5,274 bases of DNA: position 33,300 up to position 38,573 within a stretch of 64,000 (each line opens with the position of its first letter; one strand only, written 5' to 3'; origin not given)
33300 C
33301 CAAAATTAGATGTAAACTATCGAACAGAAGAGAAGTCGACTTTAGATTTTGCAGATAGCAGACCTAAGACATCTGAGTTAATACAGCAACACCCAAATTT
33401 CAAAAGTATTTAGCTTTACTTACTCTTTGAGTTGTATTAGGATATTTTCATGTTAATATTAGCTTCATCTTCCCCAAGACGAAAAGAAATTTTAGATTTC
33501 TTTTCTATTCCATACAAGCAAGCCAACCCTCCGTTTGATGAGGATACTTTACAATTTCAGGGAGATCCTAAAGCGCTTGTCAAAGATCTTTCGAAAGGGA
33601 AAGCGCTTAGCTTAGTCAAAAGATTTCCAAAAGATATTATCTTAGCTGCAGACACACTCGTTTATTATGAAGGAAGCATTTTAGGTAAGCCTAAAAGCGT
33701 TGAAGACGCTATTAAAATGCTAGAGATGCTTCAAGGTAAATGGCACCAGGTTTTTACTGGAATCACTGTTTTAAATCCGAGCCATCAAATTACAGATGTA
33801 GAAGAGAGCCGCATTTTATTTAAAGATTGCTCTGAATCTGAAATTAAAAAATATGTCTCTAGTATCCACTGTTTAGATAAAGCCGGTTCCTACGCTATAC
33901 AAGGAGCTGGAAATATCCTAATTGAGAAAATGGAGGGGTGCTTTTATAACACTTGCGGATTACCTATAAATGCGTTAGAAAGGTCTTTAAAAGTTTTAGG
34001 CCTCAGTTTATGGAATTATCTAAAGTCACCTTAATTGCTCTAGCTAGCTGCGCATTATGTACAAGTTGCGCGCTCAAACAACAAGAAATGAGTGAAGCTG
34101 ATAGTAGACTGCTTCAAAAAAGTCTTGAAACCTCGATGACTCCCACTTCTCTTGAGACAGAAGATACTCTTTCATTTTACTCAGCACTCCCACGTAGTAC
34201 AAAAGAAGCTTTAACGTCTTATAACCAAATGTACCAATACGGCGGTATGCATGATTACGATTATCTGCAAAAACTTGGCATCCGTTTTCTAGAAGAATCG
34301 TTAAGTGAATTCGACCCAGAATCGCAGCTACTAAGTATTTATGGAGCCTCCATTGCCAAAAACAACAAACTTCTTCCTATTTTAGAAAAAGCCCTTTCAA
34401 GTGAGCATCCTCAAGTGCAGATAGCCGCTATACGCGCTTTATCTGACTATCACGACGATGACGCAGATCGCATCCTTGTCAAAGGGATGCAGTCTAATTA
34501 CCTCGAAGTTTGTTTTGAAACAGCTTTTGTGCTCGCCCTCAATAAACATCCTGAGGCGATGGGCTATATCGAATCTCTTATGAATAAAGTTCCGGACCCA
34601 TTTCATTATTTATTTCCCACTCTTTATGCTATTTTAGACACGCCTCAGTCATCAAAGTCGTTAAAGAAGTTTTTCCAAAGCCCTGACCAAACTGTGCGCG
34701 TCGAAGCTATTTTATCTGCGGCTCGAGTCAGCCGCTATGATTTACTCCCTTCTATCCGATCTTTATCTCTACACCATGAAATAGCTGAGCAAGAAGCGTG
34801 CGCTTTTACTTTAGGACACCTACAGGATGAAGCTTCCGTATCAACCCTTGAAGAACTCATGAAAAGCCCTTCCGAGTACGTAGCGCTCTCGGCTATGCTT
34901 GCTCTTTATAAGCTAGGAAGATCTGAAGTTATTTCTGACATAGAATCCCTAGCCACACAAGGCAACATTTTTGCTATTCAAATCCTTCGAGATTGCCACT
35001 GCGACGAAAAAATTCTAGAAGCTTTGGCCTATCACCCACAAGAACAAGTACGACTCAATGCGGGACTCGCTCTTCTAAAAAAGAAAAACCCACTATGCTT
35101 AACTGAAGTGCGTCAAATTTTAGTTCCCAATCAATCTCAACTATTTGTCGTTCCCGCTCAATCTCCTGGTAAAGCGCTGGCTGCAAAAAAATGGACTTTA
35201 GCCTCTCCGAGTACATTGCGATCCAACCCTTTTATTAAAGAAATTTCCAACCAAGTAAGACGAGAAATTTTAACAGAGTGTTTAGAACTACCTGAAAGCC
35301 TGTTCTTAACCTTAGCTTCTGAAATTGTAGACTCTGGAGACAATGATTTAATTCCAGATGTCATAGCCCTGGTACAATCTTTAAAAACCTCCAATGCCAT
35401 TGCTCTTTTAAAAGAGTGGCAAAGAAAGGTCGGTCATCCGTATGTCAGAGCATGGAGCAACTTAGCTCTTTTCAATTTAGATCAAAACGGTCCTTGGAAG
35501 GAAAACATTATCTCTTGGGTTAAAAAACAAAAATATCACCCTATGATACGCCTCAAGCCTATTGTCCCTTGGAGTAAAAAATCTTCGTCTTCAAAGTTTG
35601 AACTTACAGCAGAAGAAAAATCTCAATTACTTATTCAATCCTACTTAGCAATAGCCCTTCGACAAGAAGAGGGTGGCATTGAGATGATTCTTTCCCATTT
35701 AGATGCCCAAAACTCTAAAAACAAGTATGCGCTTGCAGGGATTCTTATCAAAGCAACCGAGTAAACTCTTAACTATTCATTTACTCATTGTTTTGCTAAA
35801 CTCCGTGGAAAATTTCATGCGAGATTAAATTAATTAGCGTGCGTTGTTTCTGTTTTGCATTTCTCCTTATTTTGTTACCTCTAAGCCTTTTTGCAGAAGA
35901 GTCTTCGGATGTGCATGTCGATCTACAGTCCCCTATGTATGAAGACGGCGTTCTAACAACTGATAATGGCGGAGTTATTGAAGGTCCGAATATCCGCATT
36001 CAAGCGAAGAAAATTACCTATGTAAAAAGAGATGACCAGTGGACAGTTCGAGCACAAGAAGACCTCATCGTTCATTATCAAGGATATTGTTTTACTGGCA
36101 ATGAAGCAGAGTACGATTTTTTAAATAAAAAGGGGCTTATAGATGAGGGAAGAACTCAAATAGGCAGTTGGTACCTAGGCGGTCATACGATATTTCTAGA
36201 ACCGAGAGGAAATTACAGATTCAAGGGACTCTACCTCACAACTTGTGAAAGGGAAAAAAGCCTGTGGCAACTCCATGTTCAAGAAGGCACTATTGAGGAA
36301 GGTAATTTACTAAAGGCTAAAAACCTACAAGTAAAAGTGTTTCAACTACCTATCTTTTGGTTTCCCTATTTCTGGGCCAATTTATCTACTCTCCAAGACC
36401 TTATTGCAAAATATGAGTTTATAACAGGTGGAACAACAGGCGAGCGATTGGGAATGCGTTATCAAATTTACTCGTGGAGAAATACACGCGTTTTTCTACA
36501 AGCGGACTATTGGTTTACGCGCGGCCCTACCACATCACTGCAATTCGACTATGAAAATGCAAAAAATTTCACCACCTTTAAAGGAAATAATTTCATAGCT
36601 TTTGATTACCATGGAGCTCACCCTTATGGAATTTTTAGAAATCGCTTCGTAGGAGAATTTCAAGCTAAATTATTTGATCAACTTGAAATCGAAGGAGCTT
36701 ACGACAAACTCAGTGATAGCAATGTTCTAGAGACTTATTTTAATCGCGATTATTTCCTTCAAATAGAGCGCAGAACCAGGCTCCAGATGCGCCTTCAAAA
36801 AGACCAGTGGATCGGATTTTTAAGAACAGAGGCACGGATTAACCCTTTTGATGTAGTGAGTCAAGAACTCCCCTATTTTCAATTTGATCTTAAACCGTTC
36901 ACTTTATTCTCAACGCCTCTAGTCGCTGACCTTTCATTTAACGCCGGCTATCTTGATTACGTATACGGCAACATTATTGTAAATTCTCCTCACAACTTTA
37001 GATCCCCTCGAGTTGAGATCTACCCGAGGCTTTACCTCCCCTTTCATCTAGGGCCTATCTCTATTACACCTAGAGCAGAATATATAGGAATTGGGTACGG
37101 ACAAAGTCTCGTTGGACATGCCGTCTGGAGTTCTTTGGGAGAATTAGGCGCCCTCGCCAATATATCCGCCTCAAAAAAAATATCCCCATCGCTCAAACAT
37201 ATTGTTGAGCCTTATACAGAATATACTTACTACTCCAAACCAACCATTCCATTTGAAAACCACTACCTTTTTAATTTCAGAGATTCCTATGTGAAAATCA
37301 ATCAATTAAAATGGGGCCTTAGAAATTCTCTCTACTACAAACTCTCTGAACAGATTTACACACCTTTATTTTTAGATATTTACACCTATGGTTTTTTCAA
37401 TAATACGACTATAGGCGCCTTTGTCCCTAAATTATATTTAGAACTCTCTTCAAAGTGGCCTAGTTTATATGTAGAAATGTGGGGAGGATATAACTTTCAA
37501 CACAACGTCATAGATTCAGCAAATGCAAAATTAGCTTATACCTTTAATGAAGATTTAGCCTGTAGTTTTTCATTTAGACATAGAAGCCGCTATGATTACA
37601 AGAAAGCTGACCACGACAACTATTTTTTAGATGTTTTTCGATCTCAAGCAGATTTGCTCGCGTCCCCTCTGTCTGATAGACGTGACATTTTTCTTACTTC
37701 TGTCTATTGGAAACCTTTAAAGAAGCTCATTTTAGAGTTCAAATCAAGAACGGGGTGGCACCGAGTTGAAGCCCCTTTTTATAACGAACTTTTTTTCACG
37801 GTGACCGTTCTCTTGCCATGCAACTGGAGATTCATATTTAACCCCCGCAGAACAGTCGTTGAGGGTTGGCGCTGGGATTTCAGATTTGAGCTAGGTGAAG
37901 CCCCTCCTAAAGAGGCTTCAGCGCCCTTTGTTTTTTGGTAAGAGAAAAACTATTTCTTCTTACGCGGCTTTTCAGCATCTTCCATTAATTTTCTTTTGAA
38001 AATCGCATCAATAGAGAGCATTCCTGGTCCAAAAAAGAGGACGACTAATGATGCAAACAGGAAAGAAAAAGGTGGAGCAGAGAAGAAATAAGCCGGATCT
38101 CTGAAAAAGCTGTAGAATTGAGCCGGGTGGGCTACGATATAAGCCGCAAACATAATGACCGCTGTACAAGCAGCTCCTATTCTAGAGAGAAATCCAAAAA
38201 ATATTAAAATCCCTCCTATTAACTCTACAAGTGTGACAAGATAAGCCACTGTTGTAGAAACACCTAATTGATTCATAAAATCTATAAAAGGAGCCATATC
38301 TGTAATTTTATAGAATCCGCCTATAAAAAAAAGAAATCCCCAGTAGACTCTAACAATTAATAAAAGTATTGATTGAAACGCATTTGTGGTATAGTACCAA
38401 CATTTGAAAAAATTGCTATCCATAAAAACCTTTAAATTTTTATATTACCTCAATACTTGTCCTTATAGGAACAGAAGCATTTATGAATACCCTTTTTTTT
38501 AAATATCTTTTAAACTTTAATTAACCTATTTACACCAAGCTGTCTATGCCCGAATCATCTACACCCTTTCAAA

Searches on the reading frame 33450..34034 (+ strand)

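Call 61: search_protein_families(library=pfam, proteins=[window:33450-34034:+], max_evalue=0.00001)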
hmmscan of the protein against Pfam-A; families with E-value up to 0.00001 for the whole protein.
window:33450-34034:+ (194 aa): 1 family
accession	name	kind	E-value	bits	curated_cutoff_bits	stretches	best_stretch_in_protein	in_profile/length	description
PF02545.19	Maf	-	7.2e-52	176.2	27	1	2-181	2-185/187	Maf-like protein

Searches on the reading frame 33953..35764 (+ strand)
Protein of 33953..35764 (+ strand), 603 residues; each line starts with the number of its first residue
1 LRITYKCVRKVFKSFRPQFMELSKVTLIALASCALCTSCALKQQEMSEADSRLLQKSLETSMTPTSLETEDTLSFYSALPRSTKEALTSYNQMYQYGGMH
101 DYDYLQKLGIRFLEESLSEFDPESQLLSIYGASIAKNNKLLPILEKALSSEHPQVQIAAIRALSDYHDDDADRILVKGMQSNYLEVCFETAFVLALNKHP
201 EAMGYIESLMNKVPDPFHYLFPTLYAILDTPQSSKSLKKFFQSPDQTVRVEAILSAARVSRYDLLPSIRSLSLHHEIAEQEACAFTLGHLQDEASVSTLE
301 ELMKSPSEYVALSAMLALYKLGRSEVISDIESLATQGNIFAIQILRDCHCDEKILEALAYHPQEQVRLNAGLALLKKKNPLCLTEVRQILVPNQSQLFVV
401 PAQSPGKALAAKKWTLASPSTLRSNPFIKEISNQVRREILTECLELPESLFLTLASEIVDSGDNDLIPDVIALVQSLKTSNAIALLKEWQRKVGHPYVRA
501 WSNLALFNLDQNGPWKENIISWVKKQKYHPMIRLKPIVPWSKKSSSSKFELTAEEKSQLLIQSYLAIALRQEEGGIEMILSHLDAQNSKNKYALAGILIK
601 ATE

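Call 61: search_protein_families(library=pfam, proteins=[window:33953-35764:+], max_evalue=0.00001)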
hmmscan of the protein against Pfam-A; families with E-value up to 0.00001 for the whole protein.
window:33953-35764:+ (603 aa): 3 families
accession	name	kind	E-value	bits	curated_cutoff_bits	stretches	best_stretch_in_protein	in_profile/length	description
PF13646.12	HEAT_2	-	2.8e-18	66.4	27.7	1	237-317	4-86/88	HEAT repeats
PF02985.28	HEAT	-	1.2e-08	34.8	23.5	0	140-165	1-26/31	HEAT repeat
PF03130.22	HEAT_PBS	-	3.4e-06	27.5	20.9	0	280-304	2-26/27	PBS lyase HEAT-like repeat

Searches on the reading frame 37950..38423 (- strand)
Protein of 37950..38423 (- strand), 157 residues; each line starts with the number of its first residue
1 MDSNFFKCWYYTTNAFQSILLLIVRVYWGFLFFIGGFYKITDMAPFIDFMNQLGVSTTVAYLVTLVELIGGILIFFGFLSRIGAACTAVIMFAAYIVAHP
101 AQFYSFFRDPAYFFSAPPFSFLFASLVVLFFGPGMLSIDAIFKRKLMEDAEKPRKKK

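Call 62: search_protein_families(library=pfam, proteins=[window:37950-38423:-], max_evalue=0.00001)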
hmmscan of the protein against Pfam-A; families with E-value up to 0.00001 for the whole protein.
window:37950-38423:- (157 aa): 2 families
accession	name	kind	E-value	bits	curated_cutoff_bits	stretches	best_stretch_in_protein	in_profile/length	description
PF07681.17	DoxX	-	4.5e-17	62.9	23.6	1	20-99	1-84/85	DoxX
PF07291.16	MauE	-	8.5e-08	33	27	1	18-97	2-88/128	Methylamine utilisation protein MauE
